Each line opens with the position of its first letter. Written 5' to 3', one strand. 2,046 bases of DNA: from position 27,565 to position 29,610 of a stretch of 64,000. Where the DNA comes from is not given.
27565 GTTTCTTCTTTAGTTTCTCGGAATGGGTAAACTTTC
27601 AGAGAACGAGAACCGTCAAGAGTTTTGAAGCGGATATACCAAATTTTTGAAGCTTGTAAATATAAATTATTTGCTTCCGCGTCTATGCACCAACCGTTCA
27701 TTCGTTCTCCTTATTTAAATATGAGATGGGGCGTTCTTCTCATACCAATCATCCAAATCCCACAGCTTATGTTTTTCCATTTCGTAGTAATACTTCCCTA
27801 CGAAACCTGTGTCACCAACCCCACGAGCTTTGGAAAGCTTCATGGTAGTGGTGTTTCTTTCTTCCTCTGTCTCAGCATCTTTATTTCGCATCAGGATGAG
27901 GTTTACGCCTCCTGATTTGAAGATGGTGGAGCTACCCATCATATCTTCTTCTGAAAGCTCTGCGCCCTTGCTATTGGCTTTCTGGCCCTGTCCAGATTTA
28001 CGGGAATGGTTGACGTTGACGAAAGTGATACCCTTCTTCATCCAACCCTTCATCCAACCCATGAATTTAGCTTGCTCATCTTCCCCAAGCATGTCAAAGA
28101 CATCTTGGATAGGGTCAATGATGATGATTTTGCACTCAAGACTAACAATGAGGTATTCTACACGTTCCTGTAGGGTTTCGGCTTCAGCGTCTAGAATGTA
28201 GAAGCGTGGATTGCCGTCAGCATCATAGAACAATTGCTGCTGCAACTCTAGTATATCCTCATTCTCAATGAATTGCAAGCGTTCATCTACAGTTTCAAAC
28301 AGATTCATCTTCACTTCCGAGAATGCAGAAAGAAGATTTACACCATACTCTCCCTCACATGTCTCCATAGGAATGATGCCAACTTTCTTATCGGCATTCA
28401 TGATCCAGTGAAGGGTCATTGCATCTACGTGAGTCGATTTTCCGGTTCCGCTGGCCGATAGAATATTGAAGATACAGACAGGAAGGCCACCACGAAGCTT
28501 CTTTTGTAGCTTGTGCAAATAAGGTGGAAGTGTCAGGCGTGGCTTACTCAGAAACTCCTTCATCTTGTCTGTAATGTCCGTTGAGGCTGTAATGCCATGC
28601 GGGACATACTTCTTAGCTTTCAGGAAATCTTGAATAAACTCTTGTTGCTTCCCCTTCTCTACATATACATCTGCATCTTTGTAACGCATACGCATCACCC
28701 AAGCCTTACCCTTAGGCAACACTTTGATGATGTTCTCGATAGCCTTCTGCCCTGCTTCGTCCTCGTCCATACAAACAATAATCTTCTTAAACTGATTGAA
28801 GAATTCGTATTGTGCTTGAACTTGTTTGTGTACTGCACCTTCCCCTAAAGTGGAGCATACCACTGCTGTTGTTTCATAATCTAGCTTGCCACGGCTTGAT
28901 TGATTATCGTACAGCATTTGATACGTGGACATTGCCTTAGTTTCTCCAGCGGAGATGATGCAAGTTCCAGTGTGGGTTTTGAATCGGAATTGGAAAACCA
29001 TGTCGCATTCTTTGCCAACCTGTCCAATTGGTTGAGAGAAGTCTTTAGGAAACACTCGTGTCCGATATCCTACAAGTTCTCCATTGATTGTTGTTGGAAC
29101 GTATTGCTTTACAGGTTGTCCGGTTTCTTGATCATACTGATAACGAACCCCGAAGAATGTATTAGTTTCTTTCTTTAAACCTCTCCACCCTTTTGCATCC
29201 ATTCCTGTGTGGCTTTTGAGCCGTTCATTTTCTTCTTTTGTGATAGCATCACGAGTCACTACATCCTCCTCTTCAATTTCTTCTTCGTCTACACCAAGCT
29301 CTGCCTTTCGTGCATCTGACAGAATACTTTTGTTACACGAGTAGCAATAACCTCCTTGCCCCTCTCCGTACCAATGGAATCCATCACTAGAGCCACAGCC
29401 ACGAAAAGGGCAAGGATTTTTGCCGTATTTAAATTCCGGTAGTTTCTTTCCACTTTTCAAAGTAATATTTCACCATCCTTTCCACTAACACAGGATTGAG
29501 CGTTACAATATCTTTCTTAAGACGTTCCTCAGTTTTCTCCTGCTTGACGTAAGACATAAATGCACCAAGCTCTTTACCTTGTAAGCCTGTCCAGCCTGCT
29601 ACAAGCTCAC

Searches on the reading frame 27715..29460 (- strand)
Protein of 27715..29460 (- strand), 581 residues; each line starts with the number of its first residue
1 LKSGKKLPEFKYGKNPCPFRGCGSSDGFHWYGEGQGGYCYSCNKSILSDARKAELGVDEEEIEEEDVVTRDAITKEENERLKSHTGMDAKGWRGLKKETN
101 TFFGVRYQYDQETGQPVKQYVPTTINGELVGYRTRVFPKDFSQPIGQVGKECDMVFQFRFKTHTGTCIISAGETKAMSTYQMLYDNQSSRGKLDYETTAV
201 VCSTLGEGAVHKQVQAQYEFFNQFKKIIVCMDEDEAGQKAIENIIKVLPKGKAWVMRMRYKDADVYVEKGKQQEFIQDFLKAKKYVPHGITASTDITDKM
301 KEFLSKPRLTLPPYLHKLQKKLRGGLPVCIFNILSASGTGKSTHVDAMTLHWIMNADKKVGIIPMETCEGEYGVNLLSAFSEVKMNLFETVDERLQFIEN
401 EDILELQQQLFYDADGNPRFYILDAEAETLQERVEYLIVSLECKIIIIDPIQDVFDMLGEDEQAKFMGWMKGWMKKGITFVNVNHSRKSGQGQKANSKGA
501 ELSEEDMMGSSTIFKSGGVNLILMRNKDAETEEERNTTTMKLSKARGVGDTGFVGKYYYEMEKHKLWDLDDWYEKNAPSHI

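Call 8: search_protein_families(library=phrogs, proteins=[window:27715-29460:-], max_evalue=0.00001)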
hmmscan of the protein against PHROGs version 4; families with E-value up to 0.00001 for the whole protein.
window:27715-29460:- (581 aa): 2 families
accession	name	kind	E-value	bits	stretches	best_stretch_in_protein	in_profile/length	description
phrog_239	-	DNA, RNA and nucleotide metabolism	1.1e-144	485.3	1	13-576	41-606/801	DNA primase/helicase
phrog_5482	-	unknown function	4.5e-07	29.9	1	295-558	13-289/341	-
